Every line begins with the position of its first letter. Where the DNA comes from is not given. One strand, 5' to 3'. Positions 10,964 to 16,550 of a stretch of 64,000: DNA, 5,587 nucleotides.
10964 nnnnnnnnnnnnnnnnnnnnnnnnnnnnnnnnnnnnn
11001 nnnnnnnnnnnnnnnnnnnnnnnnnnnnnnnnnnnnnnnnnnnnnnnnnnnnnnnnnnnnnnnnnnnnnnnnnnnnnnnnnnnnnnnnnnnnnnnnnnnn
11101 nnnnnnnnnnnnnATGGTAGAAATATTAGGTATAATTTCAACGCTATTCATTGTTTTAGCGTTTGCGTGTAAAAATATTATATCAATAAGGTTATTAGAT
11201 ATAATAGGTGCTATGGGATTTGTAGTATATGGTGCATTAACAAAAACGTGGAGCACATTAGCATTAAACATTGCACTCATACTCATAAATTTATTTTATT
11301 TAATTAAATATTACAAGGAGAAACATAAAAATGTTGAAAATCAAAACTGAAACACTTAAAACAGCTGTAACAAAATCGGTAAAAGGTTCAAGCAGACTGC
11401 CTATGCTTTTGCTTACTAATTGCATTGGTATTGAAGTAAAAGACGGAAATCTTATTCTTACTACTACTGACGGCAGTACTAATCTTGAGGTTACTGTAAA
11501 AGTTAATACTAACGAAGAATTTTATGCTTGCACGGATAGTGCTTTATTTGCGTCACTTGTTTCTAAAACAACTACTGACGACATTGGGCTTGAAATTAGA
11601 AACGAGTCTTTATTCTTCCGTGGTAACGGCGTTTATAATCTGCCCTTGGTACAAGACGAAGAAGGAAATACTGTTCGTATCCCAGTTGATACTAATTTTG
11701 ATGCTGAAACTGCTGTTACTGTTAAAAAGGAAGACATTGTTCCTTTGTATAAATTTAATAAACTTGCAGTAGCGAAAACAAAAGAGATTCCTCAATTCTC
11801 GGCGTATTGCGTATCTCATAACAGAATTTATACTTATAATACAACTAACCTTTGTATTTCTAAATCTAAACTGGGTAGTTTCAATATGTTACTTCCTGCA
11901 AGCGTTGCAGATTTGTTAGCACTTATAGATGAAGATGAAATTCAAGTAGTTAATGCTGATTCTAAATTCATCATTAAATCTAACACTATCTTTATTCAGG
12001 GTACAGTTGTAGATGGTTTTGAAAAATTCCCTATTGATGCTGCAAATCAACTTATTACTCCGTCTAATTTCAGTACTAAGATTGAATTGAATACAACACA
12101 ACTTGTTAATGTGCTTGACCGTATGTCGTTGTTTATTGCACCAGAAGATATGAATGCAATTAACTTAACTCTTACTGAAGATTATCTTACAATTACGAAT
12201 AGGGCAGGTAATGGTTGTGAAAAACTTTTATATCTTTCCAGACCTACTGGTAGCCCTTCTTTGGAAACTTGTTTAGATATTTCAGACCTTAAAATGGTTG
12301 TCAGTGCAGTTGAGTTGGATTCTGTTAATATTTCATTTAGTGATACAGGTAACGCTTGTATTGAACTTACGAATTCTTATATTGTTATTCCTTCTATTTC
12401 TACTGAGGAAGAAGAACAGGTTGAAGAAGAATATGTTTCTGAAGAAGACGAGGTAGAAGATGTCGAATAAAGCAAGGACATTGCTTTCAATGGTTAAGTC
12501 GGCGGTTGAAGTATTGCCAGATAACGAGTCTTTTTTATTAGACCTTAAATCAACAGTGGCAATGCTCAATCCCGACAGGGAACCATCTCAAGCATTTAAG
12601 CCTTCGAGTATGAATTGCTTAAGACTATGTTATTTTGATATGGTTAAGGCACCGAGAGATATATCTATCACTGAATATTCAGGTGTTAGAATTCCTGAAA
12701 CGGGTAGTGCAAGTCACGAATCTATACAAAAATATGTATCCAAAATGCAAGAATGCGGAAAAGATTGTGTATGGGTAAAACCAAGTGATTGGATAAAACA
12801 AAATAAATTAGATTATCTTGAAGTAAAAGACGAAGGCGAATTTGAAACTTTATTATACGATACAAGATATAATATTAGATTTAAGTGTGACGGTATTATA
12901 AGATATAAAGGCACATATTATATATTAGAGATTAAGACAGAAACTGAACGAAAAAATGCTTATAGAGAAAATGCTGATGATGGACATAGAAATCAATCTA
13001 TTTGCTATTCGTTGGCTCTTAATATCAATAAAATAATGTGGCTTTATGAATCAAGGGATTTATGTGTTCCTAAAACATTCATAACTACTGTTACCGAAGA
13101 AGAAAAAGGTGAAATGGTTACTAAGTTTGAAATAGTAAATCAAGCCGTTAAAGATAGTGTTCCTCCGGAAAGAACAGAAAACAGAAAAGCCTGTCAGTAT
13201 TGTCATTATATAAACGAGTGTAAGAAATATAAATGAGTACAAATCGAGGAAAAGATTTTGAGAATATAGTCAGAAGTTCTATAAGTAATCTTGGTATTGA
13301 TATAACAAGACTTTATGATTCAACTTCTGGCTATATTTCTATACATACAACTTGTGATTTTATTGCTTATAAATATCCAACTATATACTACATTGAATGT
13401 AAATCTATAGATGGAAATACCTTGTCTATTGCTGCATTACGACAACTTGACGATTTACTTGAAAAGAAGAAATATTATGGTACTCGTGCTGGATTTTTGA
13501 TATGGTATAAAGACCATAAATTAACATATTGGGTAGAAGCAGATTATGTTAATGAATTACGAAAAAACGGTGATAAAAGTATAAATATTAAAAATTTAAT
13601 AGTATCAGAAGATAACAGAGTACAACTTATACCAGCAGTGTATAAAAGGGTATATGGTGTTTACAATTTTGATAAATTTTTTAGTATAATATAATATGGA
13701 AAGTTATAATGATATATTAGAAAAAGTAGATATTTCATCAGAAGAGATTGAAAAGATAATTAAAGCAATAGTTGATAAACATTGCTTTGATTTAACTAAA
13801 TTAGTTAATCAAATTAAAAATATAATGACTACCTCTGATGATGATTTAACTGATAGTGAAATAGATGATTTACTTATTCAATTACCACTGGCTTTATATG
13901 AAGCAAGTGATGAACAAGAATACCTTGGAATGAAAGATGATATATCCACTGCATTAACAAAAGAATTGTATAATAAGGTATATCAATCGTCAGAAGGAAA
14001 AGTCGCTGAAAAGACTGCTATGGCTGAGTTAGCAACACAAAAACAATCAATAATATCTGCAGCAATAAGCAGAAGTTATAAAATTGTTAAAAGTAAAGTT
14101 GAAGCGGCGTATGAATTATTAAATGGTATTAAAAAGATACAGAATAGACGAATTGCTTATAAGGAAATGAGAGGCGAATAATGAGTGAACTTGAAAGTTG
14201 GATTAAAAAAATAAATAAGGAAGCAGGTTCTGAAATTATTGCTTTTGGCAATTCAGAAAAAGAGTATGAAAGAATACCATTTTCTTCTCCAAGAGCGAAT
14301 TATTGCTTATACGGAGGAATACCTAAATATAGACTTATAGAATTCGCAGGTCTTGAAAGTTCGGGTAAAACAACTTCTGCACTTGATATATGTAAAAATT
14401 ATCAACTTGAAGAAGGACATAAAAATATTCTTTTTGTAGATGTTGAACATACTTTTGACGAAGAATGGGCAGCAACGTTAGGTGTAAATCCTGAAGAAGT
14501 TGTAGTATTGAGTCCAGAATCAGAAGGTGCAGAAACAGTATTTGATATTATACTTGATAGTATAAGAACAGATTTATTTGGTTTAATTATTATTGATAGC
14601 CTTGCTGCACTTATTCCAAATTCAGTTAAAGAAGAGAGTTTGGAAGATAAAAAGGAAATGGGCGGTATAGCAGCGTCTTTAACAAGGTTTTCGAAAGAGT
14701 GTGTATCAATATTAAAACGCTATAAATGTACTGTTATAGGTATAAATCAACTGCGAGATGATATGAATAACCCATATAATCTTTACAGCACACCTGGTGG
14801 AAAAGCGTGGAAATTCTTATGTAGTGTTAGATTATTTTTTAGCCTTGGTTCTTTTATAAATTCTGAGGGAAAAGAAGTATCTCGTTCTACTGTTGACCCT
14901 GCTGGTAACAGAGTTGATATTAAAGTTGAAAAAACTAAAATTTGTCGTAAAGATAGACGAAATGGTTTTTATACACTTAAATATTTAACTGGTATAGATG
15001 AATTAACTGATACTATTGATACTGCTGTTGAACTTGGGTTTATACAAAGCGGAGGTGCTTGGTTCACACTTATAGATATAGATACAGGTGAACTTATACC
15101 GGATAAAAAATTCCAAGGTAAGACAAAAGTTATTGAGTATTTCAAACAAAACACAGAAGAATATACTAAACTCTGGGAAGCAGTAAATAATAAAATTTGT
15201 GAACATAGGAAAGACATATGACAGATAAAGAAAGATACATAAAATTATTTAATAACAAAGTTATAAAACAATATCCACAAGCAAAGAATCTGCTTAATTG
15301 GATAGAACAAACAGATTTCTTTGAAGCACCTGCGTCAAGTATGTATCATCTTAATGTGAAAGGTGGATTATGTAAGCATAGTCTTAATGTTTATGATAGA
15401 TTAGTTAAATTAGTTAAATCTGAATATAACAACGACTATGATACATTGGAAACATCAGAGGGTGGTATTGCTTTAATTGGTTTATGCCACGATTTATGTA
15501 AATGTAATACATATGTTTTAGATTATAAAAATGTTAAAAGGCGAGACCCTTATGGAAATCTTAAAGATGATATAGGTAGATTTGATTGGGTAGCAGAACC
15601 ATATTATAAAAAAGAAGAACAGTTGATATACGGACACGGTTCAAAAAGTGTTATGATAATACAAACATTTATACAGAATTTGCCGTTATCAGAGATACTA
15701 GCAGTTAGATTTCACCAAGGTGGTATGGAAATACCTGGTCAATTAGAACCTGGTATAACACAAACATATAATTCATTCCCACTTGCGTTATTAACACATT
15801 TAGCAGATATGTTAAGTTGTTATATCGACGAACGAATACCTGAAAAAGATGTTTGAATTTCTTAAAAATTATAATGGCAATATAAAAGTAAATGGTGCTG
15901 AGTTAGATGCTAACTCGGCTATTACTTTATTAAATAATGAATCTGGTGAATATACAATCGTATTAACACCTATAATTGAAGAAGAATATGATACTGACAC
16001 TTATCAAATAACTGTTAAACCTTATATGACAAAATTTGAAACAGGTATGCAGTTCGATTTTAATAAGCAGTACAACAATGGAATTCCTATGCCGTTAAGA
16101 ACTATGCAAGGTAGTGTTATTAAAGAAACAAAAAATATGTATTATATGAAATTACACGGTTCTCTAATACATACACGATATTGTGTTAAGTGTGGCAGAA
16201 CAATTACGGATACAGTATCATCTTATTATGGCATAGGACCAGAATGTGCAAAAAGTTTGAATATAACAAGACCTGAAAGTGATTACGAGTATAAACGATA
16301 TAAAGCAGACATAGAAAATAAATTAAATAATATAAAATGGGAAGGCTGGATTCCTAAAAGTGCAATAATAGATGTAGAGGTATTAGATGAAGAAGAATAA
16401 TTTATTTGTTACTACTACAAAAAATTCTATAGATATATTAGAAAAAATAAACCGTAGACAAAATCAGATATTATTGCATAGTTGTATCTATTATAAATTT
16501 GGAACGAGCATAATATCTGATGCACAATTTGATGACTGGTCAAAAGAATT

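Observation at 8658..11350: DpdA - YhhQ - SDR - 3-TM cassette inside the replisome operon: salvage-fed DNA 7-deazaguanine modification with an unexplained reductase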

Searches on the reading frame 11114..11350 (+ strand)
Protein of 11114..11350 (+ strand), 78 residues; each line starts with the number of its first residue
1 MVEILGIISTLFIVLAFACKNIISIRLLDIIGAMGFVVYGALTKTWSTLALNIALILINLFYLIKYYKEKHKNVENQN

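Call 3: search_protein_families(library=pfam, proteins=[window:11114-11350:+], max_evalue=0.01)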
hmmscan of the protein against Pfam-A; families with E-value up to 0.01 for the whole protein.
window:11114-11350:+ (78 aa): 1 family
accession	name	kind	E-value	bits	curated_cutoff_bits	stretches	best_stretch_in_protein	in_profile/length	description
PF10688.14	Imp-YgjV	-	1.6e-06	28.5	23.5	1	2-70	91-159/159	Bacterial inner membrane protein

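Call 4: search_protein_families(library=phrogs, proteins=[window:11114-11350:+], max_evalue=0.01)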
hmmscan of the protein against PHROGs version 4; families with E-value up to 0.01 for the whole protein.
window:11114-11350:+ (78 aa): 0 families

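Call 5: search_protein_families(library=ncbifam, proteins=[window:11114-11350:+], max_evalue=0.01)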
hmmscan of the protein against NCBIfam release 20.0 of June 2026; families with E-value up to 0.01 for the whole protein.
window:11114-11350:+ (78 aa): 0 families

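Call 26: find_homologous_proteins(query=window:11114-11350:+, max_evalue=0.001)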
Query window:11114-11350:+ (78 aa): 6 proteins with E <= 0.001 among 7 candidates.
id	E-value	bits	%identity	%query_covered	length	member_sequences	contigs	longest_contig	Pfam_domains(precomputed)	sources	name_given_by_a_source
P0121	4.0e-39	149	92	100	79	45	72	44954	-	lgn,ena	-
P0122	1.3e-38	148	91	100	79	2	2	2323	-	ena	-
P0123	2.7e-38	147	91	100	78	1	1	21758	-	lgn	-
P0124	3.5e-38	146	91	100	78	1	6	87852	PF10688.15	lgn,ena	-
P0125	3.4e-20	89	69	90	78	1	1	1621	-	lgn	-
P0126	1.3e-7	49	41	91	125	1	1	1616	-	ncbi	-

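Call 57: search_protein_representatives(protein=window:11114-11350:+)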
Query: 78 residues. Proteins with E-value up to 0.001 (for the whole library): 489; up to 1e-10: 11; up to 1e-30: 1. The best 150 are listed.
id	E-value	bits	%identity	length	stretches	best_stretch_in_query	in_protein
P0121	1.3e-39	149.2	94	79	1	2-78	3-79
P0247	2.4e-15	72.3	46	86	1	2-75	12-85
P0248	1.2e-12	63.7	49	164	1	3-72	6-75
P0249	2.7e-12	62.6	49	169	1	2-75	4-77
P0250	9.4e-12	60.9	39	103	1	2-72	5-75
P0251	1.7e-11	60.1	47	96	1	3-68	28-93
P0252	2.1e-11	59.8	45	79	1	2-72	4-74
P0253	4.7e-11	58.7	51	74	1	2-66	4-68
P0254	5.1e-11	58.6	51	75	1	3-71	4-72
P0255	6.7e-11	58.2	44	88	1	2-75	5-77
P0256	1.0e-10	57.6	41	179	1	3-75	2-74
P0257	1.4e-10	57.2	38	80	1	2-74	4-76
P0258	1.6e-10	57.0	41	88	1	1-70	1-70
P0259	2.1e-10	56.7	51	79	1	2-74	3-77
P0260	2.3e-10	56.5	37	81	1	2-74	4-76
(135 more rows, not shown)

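Call 60: search_solved_structures(query=A5, max_evalue=10, show_alignments=2)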
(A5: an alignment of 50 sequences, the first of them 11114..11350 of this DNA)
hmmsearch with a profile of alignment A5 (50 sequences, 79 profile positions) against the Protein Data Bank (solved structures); distinct sequences matched with E-value up to 10: 10.
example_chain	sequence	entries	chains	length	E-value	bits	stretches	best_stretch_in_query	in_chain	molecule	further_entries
4x5m_A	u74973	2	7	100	1.4e-05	28.3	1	1-74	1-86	Uncharacterized protein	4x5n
4qnc_A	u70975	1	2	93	0.0008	22.7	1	5-71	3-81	chemical transport protein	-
5uhs_A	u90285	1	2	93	0.00096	22.4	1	5-71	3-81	Sugar transporter SemiSWEET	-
5uhq_A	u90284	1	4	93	0.0014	21.9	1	5-71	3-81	Sugar transporter SemiSWEET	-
4rng_A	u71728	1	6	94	0.091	16.1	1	31-70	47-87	MtN3/saliva family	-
2eyu_A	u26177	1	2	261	0.13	15.6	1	14-50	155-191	twitching motility protein PilT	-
1rfz_A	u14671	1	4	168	0.44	13.9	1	22-47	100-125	Hypothetical protein APC35681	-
9kax_A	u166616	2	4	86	0.47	13.8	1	30-60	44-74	Sugar transporter SemiSWEET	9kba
1y9i_A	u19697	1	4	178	1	12.7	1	22-45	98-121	low temperature requirement C protein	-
5xpd_A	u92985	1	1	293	3.9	10.9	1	29-67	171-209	sugar transporter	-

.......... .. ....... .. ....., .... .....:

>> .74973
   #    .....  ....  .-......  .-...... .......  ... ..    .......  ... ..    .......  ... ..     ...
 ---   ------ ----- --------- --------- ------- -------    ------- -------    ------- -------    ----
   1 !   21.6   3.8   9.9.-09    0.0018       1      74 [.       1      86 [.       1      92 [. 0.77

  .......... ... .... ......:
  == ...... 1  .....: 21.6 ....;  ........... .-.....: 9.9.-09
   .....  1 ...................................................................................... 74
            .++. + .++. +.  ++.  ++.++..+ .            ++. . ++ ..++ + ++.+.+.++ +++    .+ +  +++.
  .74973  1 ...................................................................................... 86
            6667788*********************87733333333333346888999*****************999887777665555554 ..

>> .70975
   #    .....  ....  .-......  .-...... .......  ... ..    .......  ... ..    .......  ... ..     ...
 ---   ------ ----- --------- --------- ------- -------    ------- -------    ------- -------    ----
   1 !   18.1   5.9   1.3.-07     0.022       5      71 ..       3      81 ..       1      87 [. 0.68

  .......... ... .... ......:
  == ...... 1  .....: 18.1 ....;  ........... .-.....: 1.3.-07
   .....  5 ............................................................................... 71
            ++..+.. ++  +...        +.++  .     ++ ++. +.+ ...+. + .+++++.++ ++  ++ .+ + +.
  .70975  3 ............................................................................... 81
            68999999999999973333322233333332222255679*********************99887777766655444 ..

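Call 62: search_protein_families(library=pfam, alignment_id=A5, max_evalue=0.01)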
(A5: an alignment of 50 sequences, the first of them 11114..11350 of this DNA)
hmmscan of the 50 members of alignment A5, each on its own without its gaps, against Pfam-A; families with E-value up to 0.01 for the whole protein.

A. member 1, window:11114-11350:+ (78 aa): 1 family
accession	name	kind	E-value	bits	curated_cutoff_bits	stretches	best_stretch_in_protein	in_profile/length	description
PF10688.14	Imp-YgjV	-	1.6e-06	28.5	23.5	1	2-70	91-159/159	Bacterial inner membrane protein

B. families by the number of members that match (of 50 scanned): 12 families
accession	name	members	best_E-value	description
PF10688.14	Imp-YgjV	45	5.8e-09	Bacterial inner membrane protein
PF03083.21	MtN3_slv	10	0.00029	Sugar efflux transporter for intercellular exchange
PF04973.17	NMN_transporter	2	0.0011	Nicotinamide mononucleotide transporter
PF25044.1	DUF7789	1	0.0005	Domain of unknown function (DUF7789)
PF14012.11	DUF4229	1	0.00078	Protein of unknown function (DUF4229)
PF04831.18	POPDC1-3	1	0.0024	POPDC1-3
PF01184.24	Gpr1_Fun34_YaaH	1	0.0033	GPR1/FUN34/yaaH family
PF02516.20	STT3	1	0.0043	Oligosaccharyl transferase STT3, N-terminal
PF13829.11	DUF4191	1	0.0054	Domain of unknown function (DUF4191)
PF24255.1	DUF7456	1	0.0061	Family of unknown function (DUF7456)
PF11368.13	DUF3169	1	0.0071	Protein of unknown function (DUF3169)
PF04995.19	CcmD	1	0.0086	Heme exporter protein D (CcmD)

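Call 69: predict_structure(alignment_id=A5)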
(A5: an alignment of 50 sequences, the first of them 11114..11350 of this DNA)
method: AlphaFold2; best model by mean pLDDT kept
length: 78 residues; sequences in the alignment: 50
mean_pLDDT: 93.2   pTM: 0.76
mean pLDDT of the five models: 93.2, 90.3, 89.9, 89.2, 87.6
residues with pLDDT >= 90: 64; 70-90: 13; 50-70: 1; < 50: 0
segments of 3 or more residues with pLDDT < 50: none
pLDDT, mean of each block of 10 residues (from residue 1): 93 96 95 97 96 97 91 77
secondary structure, 60 per line:
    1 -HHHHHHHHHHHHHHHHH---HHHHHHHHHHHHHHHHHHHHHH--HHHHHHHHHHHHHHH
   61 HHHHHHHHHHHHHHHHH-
elements in order: H2-18 H22-43 H46-77

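Call 101: fold_search(model_id=the predicted structure, library=pdb)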
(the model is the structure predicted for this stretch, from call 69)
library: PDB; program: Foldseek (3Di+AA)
matches with E <= 10: 235; with E <= 0.001: 0
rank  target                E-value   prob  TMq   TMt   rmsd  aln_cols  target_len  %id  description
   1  4x5m_B                2.7e-01  0.95  0.59  0.51   8.3        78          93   14  Crystal structure of SemiSWEET in the inward-open conformation (released 2015-01-21)
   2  4x5n_A                3.3e-01  0.96  0.65  0.56   8.2        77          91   13  Crystal structure of SemiSWEET in the inward-open and outward-open conformations (released 2015-01-21)
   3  4x5n_B                4.2e-01  0.93  0.61  0.53   8.0        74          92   15  Crystal structure of SemiSWEET in the inward-open and outward-open conformations (released 2015-01-21)
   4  4x5n_C                4.5e-01  0.87  0.56  0.49   6.1        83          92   12  Crystal structure of SemiSWEET in the inward-open and outward-open conformations (released 2015-01-21)
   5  4x5m_C                4.8e-01  0.90  0.61  0.52   8.2        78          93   14  Crystal structure of SemiSWEET in the inward-open conformation (released 2015-01-21)
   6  7tgh_4L               6.1e-01  0.75  0.56  0.42   4.1        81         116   15  Cryo-EM structure of respiratory super-complex CI+III2 from Tetrahymena thermophila (released 2022-04-06)
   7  4x5n_D                7.8e-01  0.72  0.55  0.48   8.6        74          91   15  Crystal structure of SemiSWEET in the inward-open and outward-open conformations (released 2015-01-21)
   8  5ctg_B                8.3e-01  0.95  0.61  0.23   2.2        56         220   16  The 3.1 A resolution structure of a eukaryotic SWEET transporter (released 2015-10-28)
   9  4rng_C                1.4e+00  0.69  0.54  0.51   6.3        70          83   16  Crystal structure of a bacterial homologue of SWEET transporters (released 2014-11-19)
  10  4rng_A                1.4e+00  0.66  0.54  0.51   6.2        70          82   14  Crystal structure of a bacterial homologue of SWEET transporters (released 2014-11-19)
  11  4x5m_A                1.6e+00  0.69  0.61  0.56   8.1        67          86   15  Crystal structure of SemiSWEET in the inward-open conformation (released 2015-01-21)
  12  5wd9                  1.7e+00  0.38  0.48  0.44   6.8        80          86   10  Crystal structure of Legionella pneumophila effector lpg2328 (released 2017-11-29)
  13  6u8y_B                1.9e+00  0.33  0.47  0.47   4.2        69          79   10  Structure of the membrane-bound sulfane sulfur reductase (MBS), an archaeal respiratory membrane complex (released 2020-09-09)
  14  5cth_A                2.0e+00  0.57  0.53  0.21   6.7        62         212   13  The 3.7 A resolution structure of a eukaryotic SWEET transporter (released 2015-10-28)
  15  7o71_6                2.0e+00  0.33  0.49  0.24   4.0        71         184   20  Cryo-EM structure of a respiratory complex I (released 2021-11-10)
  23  4qnc_A                2.5e+00  0.33  0.54  0.52   6.2        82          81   18  Crystal structure of a SemiSWEET in an occluded state (released 2014-09-10)
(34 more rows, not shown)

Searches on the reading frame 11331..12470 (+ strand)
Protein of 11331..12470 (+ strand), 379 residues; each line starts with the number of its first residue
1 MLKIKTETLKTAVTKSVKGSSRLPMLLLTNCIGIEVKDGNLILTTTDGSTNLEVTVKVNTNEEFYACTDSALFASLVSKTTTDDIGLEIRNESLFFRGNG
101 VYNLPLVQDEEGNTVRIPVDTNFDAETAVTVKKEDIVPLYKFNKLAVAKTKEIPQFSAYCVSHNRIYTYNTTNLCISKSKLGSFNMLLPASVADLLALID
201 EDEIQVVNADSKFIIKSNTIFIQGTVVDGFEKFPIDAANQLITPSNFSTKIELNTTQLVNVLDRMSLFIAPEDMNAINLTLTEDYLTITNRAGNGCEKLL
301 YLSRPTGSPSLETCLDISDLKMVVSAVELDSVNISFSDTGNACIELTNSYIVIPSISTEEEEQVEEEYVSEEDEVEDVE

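Call 3: search_protein_families(library=pfam, proteins=[window:11331-12470:+], max_evalue=0.01)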
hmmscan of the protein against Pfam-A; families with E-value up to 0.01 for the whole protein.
window:11331-12470:+ (379 aa): 2 families
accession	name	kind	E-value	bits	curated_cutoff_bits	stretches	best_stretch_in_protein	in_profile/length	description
PF02768.20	DNA_pol3_beta_3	-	4.1e-05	23.8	27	1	242-340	3-100/121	DNA polymerase III beta subunit, C-terminal domain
PF00712.24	DNA_pol3_beta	-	0.0006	20.4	24.4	1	3-107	4-111/120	DNA polymerase III beta subunit, N-terminal domain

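Call 4: search_protein_families(library=phrogs, proteins=[window:11331-12470:+], max_evalue=0.01)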
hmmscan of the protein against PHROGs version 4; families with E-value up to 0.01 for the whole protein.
window:11331-12470:+ (379 aa): 1 family
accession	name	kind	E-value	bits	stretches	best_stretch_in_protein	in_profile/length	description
phrog_947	-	DNA, RNA and nucleotide metabolism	4.1e-27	96.1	1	1-343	4-346/368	DNA polymerase processivity factor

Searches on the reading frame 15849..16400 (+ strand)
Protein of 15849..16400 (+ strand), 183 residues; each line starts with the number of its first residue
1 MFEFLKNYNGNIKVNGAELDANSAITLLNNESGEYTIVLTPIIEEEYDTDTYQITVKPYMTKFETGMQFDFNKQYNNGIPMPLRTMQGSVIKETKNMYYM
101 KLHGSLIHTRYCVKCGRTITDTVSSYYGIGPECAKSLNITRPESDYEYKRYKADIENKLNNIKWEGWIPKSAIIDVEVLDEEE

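Call 99: search_protein_families(library=pfam, proteins=[window:15849-16400:+], max_evalue=0.001)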
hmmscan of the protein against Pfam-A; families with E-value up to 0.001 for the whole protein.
window:15849-16400:+ (183 aa): 1 family
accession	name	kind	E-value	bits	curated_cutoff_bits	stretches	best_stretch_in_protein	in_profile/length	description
PF19474.4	DUF6011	-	4.7e-07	29.7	26.6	1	108-137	7-36/37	Family of unknown function (DUF6011)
